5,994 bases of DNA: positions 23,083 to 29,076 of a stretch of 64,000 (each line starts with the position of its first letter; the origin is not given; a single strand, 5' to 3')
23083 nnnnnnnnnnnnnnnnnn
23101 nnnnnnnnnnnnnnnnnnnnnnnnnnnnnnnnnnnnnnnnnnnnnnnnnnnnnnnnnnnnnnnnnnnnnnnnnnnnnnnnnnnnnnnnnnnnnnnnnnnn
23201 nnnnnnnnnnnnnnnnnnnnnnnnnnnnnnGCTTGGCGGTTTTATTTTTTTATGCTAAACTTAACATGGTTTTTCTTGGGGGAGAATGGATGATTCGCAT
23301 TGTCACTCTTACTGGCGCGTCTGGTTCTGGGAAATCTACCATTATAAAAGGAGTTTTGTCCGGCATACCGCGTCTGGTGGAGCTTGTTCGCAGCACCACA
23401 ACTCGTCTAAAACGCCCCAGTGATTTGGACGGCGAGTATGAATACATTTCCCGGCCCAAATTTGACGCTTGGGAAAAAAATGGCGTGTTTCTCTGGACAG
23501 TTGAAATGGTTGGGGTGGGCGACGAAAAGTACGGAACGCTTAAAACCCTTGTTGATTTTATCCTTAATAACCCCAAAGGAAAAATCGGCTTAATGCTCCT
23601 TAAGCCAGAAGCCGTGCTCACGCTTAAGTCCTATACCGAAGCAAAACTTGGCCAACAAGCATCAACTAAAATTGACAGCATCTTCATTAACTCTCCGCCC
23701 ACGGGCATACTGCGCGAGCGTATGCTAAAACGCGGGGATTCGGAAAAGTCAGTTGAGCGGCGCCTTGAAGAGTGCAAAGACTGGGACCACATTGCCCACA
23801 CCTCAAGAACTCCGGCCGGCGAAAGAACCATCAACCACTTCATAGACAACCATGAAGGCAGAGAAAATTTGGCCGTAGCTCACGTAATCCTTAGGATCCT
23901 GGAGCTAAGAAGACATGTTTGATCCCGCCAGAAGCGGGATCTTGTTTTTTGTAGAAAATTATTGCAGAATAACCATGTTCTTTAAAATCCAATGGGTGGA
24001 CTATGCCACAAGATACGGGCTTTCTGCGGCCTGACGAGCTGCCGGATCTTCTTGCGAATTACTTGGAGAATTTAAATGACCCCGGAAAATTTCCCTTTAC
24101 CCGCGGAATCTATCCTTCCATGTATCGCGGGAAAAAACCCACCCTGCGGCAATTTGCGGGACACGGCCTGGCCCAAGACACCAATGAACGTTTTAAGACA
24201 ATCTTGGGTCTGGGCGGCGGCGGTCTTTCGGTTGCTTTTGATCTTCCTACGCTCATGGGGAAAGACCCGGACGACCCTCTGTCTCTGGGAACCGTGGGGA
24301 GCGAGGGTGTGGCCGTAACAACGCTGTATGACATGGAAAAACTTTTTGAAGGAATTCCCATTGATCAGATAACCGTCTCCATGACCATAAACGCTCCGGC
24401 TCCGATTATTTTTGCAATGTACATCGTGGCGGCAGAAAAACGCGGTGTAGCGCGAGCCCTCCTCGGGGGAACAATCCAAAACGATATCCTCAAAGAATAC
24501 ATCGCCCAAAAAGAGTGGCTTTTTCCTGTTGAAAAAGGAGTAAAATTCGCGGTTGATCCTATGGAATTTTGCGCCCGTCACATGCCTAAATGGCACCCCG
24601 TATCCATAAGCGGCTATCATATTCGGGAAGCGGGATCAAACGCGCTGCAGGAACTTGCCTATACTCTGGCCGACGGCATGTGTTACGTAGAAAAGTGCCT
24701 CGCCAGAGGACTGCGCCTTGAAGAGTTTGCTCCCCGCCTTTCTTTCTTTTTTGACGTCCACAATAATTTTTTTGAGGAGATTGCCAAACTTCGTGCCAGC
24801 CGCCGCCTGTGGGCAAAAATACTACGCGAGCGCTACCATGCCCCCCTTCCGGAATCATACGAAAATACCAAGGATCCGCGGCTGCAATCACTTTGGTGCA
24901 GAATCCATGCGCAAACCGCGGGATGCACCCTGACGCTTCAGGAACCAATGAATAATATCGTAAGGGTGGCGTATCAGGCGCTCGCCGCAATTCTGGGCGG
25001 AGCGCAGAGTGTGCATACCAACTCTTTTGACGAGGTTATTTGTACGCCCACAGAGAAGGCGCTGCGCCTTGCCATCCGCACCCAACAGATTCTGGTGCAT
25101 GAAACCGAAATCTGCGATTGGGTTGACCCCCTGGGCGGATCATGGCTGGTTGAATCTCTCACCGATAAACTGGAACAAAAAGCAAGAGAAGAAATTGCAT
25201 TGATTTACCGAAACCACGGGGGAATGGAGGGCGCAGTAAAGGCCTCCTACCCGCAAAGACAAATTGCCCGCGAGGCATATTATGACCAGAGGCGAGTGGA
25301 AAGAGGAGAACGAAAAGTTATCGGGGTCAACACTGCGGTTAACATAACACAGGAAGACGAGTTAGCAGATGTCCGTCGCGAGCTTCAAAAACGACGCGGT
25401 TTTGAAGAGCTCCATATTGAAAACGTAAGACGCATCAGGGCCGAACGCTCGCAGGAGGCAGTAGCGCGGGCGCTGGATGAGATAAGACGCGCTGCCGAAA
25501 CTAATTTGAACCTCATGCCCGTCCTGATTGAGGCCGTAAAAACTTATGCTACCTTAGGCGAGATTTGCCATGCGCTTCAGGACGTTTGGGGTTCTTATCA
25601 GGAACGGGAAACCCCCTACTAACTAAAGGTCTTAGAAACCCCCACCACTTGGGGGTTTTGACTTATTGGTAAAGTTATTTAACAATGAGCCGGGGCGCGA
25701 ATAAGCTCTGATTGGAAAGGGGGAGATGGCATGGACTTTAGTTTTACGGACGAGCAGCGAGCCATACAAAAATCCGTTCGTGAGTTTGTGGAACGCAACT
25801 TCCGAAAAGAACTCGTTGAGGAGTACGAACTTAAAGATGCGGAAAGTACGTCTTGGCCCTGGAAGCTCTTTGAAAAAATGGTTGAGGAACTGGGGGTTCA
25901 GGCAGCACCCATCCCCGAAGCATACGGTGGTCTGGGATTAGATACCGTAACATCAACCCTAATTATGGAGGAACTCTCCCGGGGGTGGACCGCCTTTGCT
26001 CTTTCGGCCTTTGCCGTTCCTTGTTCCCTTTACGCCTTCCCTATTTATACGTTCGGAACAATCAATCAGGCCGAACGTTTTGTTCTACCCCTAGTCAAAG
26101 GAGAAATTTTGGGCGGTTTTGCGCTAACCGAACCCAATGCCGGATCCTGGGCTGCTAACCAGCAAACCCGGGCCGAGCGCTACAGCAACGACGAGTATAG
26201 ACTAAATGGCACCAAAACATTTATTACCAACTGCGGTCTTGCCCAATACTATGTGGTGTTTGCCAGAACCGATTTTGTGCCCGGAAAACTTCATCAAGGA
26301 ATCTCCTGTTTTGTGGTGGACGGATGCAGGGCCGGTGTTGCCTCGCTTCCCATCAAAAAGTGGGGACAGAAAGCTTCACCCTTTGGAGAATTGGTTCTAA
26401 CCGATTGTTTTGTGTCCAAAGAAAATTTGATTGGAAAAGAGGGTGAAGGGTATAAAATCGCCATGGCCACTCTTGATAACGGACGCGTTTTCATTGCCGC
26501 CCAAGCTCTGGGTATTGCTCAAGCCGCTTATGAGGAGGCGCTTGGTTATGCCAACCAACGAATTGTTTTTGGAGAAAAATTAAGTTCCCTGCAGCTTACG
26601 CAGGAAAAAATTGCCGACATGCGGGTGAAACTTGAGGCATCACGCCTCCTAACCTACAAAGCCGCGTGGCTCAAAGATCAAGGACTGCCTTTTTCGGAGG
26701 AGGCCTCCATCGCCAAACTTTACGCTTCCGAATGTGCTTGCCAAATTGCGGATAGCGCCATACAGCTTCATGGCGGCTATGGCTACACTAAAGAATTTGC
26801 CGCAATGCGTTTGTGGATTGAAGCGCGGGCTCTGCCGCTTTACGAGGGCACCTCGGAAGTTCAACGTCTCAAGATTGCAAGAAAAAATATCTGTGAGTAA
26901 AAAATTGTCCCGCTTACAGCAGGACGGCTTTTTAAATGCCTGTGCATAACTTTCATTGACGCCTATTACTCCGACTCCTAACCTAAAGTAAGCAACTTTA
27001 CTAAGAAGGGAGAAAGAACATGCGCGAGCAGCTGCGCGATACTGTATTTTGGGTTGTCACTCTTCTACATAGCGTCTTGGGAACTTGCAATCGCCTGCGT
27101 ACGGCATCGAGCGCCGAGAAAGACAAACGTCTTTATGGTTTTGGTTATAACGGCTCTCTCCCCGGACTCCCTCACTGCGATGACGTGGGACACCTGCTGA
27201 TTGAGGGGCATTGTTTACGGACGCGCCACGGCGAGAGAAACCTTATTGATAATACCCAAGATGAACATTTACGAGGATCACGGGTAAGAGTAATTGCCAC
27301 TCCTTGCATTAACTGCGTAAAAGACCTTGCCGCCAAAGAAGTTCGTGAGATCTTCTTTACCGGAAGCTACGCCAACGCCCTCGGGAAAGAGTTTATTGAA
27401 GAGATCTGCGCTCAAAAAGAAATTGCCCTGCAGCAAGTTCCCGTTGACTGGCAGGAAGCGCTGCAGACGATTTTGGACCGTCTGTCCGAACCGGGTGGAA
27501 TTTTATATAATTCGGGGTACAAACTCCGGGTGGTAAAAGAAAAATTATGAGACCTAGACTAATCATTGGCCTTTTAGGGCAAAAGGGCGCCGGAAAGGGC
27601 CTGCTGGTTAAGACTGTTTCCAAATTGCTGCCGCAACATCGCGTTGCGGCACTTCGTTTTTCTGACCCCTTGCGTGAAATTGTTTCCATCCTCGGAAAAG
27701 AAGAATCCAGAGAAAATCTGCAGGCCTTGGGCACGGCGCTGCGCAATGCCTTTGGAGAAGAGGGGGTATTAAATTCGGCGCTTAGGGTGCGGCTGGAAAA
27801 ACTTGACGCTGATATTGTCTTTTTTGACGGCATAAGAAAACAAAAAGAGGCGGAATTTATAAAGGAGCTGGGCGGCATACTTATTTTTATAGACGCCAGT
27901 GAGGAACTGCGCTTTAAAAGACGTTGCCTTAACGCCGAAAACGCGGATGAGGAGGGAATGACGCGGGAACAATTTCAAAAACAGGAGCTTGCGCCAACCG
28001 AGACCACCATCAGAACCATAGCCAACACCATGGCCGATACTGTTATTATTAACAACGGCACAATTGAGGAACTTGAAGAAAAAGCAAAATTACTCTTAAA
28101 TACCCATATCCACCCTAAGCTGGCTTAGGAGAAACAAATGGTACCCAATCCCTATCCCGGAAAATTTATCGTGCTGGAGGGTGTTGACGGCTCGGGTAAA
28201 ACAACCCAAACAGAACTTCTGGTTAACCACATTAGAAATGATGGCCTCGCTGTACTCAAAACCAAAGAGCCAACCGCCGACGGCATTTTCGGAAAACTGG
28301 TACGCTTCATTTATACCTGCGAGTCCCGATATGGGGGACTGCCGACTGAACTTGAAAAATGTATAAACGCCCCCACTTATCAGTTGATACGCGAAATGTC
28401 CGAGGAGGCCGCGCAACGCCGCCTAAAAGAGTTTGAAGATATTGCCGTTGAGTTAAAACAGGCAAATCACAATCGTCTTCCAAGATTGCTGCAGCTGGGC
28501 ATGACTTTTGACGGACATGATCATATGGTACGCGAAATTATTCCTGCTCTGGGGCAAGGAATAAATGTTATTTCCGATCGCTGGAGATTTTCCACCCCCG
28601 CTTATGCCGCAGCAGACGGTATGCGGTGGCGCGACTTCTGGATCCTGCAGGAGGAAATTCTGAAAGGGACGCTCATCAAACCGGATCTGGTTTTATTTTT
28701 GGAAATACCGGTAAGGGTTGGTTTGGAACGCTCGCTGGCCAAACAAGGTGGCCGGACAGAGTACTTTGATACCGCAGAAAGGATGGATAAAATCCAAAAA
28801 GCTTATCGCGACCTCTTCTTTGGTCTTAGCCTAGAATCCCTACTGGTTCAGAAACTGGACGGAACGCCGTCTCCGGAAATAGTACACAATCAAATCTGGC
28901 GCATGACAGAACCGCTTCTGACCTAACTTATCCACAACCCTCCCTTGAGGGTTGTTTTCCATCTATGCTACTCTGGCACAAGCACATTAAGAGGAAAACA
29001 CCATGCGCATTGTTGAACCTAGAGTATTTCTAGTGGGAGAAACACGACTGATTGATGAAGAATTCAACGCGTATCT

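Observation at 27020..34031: Dense nucleotide-salvage or modification island with duplicated deoxyribosyltransferase-like genes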

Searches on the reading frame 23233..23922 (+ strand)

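Call 11: search_protein_families(library=pfam, proteins=[window:23233-23922:+], max_evalue=0.001)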
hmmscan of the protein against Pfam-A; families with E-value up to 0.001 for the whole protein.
window:23233-23922:+ (229 aa): 2 families
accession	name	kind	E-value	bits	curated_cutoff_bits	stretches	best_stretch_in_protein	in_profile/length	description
PF00625.27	Guanylate_kin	-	3e-10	40.5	25.2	1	22-180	3-149/182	Guanylate kinase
PF13238.12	AAA_18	-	0.00018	22.4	29.4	0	145-184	90-127/128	AAA domain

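Call 60: search_protein_families(library=ncbifam, proteins=[window:23233-23922:+], max_evalue=0.001)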
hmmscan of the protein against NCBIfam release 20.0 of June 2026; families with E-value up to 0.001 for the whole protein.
window:23233-23922:+ (229 aa): 4 families
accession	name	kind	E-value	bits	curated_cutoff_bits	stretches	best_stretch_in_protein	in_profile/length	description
TIGR03263.1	guanyl_kin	equivalog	4.1e-19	68.9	160.45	1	23-183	3-150/180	guanylate kinase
NF011324.0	PRK14737.1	equivalog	4.5e-12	46.1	318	1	25-182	9-153/187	guanylate kinase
NF011325.0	PRK14738.1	equivalog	5.4e-06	25.8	263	1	22-179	14-158/206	guanylate kinase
TIGR02322.1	phosphon_PhnN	equivalog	2.1e-05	24.3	156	1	22-182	2-147/179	phosphonate metabolism protein/1,5-bisphosphokinase (PRPP-forming) PhnN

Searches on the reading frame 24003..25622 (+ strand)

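Call 5: search_protein_families(library=pfam, proteins=[window:24003-25622:+], max_evalue=1)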
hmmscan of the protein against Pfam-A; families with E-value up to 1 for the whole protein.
window:24003-25622:+ (539 aa): 1 family
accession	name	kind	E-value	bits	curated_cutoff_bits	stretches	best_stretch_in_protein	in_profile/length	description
PF01642.28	MM_CoA_mutase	-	7.3e-187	622.4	22.1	1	24-530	25-512/512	Methylmalonyl-CoA mutase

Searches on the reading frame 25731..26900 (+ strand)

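Call 5: search_protein_families(library=pfam, proteins=[window:25731-26900:+], max_evalue=1)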
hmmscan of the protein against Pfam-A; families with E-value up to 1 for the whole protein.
window:25731-26900:+ (389 aa): 4 families
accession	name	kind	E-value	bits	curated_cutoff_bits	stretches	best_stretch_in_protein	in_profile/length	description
PF00441.29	Acyl-CoA_dh_1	-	2.7e-49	167.6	22.4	1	238-385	1-148/150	Acyl-CoA dehydrogenase, C-terminal domain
PF02771.21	Acyl-CoA_dh_N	-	4.3e-26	91.9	22.9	1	6-125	1-113/113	Acyl-CoA dehydrogenase, N-terminal domain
PF02770.24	Acyl-CoA_dh_M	-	5.5e-21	75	33.3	1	129-226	1-97/97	Acyl-CoA dehydrogenase, middle domain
PF08028.16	Acyl-CoA_dh_2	-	7.8e-19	68.7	22.7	1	254-375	2-133/134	Acyl-CoA dehydrogenase, C-terminal domain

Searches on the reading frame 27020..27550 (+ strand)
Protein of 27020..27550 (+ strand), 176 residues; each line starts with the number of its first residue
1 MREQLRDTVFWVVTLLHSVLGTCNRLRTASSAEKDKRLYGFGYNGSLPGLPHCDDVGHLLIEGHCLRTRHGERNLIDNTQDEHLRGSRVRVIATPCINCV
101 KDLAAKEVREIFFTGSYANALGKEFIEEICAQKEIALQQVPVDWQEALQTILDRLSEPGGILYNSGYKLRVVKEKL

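Call 3: search_protein_families(library=pfam, proteins=[window:27020-27550:+], max_evalue=0.1)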
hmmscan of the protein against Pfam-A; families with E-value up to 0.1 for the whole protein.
window:27020-27550:+ (176 aa): 1 family
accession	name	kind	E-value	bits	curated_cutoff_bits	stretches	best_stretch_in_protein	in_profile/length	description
PF00383.29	dCMP_cyt_deam_1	-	2.3e-05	24.6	25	1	24-113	22-100/102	Cytidine and deoxycytidylate deaminase zinc-binding region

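Call 4: search_protein_families(library=ncbifam, proteins=[window:27020-27550:+], max_evalue=0.1)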
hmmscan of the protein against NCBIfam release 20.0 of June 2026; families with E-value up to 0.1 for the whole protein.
window:27020-27550:+ (176 aa): 1 family
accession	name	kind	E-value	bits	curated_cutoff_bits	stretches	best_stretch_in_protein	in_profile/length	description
TIGR02571.1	ComEB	equivalog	3.1e-22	79.2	219.45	1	8-147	7-145/151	ComE operon protein 2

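Call 51: search_protein_families(library=phrogs, proteins=[window:27020-27550:+], max_evalue=0.01)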
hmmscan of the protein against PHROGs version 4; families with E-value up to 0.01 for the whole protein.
window:27020-27550:+ (176 aa): 2 families
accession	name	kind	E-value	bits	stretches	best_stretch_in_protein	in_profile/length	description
phrog_174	-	DNA, RNA and nucleotide metabolism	2.6e-08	34.9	1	33-141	143-248/384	dCMP deaminase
phrog_2369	-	DNA, RNA and nucleotide metabolism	2.6e-05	25.4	1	23-128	22-138/195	dCMP deaminase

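Call 52: search_protein_families(library=padloc, proteins=[window:27020-27550:+], max_evalue=0.01)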
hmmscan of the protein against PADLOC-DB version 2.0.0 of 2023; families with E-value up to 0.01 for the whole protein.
window:27020-27550:+ (176 aa): 0 families

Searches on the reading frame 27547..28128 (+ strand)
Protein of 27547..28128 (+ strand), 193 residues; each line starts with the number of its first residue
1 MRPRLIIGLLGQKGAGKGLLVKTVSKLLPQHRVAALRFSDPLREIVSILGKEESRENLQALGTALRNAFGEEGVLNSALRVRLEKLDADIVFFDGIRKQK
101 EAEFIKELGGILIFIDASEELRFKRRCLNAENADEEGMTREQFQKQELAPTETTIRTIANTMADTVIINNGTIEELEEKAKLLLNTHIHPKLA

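Call 3: search_protein_families(library=pfam, proteins=[window:27547-28128:+], max_evalue=0.1)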
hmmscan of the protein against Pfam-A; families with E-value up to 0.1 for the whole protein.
window:27547-28128:+ (193 aa): 11 families
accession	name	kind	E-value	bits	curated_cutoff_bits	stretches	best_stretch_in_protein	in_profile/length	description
PF13207.12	AAA_17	-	1.2e-05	26.1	27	1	10-131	1-124/136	AAA domain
PF00485.24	PRK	-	0.00012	22.4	22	1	86-167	107-185/196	Phosphoribulokinase / Uridine kinase family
PF21448.3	DNMK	-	0.00052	20.1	27.1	0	154-179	207-232/232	Deoxynucleotide monophosphate kinase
PF13238.12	AAA_18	-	0.0039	18.1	29.4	1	7-130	1-112/128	AAA domain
PF14464.11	Prok-JAB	-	0.0084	16.4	25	1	94-191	6-77/114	Prokaryotic homologs of the JAB domain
PF04275.20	P-mevalo_kinase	-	0.017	15.5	33.8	0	11-46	3-38/114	Phosphomevalonate kinase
PF13191.12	AAA_16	-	0.022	15.7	32.6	1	7-116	27-139/167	AAA ATPase domain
PF15035.11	Rootletin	-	0.03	14.8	36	1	39-108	68-138/188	Ciliary rootlet component, centrosome cohesion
PF13401.12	AAA_22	-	0.043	14.6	27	1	4-88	5-84/130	AAA domain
PF07728.20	AAA_5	-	0.055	13.9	22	0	9-111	4-89/139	AAA domain (dynein-related subfamily)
PF00005.33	ABC_tran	-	0.074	14.1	25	0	6-32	13-39/137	ABC transporter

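Call 4: search_protein_families(library=ncbifam, proteins=[window:27547-28128:+], max_evalue=0.1)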
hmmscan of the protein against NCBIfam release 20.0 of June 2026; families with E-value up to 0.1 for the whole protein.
window:27547-28128:+ (193 aa): 6 families
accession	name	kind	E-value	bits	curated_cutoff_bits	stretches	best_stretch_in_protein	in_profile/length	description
NF006226.0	PRK08356.1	equivalog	2.6e-20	73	189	1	4-187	5-193/195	hypothetical protein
NF004018.0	PRK05480.1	equivalog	3.5e-05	23.4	180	0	87-145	105-164/210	uridine kinase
NF041025.1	antiphage_deaminase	equivalog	0.0024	16.8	400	1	5-191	2-213/437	anti-phage dCTP deaminase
TIGR00235.1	udk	equivalog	0.0056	16.3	220.3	0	88-128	106-145/207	uridine kinase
NF006743.0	PRK09270.1-2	equivalog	0.02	13.9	227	1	3-85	27-103/217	nucleoside/nucleotide kinase family protein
NF011062.0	PRK14494.1-1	equivalog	0.026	14.1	323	1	6-100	3-97/231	putative molybdopterin-guanine dinucleotide biosynthesis protein MobB/FeS domain-containing protein protein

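Call 49: search_solved_structures(query=window:27547-28128:+, max_evalue=0.01, show_alignments=1)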
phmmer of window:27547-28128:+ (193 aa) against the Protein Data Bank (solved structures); distinct sequences matched with E-value up to 0.01: 3.
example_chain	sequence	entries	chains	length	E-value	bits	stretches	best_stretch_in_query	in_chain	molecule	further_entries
3lw7_A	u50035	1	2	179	1.4e-07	34.7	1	8-180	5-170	Adenylate kinase related protein (AdkA-like)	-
3h0k_A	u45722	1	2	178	1.5e-07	34.6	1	8-180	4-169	UPF0200 protein SSO1041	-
7wxz_A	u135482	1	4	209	0.00065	22.8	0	11-87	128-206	Spike protein S2'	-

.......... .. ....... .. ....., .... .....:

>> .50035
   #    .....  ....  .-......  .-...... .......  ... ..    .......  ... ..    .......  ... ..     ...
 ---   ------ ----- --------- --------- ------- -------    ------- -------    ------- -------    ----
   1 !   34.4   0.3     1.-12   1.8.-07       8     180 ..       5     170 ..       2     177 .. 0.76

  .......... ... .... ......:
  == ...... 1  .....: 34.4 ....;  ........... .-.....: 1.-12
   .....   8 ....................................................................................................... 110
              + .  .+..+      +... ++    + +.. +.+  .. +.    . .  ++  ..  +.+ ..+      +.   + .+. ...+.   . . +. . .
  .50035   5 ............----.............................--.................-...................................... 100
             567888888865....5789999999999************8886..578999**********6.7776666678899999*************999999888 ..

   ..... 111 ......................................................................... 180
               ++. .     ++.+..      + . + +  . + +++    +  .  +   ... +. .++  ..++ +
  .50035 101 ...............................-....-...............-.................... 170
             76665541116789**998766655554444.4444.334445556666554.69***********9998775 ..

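Call 51: search_protein_families(library=phrogs, proteins=[window:27547-28128:+], max_evalue=0.01)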
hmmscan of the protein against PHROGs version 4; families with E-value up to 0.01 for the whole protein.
window:27547-28128:+ (193 aa): 1 family
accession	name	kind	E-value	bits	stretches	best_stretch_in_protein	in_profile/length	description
phrog_139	-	other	1e-20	75.4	1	1-191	80-267/342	deoxynucleoside monophosphate kinase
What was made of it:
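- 27547..28128 (+): P-loop dNMP-kinase-like protein (UPF0200/PRK08356 type), 193 aa; overlaps the deaminase stop by 4 nt. PHROG_139 dNMP kinase 1e-20 (call 51); PRK08356 2.6e-20 (call 4); PDB 3LW7/3H0K 1.4e-7 (call 49)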

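Call 52: search_protein_families(library=padloc, proteins=[window:27547-28128:+], max_evalue=0.01)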
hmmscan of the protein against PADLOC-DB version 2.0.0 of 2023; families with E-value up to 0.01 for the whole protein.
window:27547-28128:+ (193 aa): 1 family
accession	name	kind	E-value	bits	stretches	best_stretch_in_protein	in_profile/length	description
PDLC02373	dCTPase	-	1.1e-05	22.5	1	3-185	153-331/630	-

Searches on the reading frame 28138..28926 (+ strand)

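Call 3: search_protein_families(library=pfam, proteins=[window:28138-28926:+], max_evalue=0.1)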
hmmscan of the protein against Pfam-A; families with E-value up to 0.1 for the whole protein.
window:28138-28926:+ (262 aa): 7 families
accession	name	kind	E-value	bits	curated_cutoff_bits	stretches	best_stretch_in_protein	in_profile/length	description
PF02223.23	Thymidylate_kin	-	1.3e-27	97.1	27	2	112-253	51-185/185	Thymidylate kinase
PF13207.12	AAA_17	-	0.0058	17.4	27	0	15-32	2-19/136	AAA domain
PF13191.12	AAA_16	-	0.0087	17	32.6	1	9-118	25-124/167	AAA ATPase domain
PF13401.12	AAA_22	-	0.013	16.3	27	1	9-60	6-60/130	AAA domain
PF20720.3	nSTAND3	-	0.018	15.2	27.2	1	9-44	18-53/155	Novel STAND NTPase 3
PF24883.2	NPHP3_N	-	0.063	13.9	24.8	1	9-99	23-94/164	Nephrocystin 3, N-terminal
PF13604.12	AAA_30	-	0.096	12.9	27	0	10-40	20-50/191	AAA domain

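Call 4: search_protein_families(library=ncbifam, proteins=[window:28138-28926:+], max_evalue=0.1)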
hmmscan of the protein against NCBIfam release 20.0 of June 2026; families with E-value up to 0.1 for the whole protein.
window:28138-28926:+ (262 aa): 5 families
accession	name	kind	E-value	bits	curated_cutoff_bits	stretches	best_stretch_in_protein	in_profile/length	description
TIGR00041.1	DTMP_kinase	equivalog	1.1e-28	100.3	83.25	2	126-228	75-175/196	dTMP kinase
NF005923.0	PRK07933.1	equivalog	1.2e-09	37.8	193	2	10-43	2-35/213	dTMP kinase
NF005250.0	PRK06761.1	equivalog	0.0096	15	270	1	9-39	4-34/282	hypothetical protein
NF003122.0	PRK04040.1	equivalog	0.01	15.4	155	0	9-34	3-28/189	adenylate kinase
TIGR00150.1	T6A_YjeE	equivalog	0.027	14.3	60.1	0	8-33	22-47/135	tRNA (adenosine(37)-N6)-threonylcarbamoyltransferase complex ATPase subunit type 1 TsaE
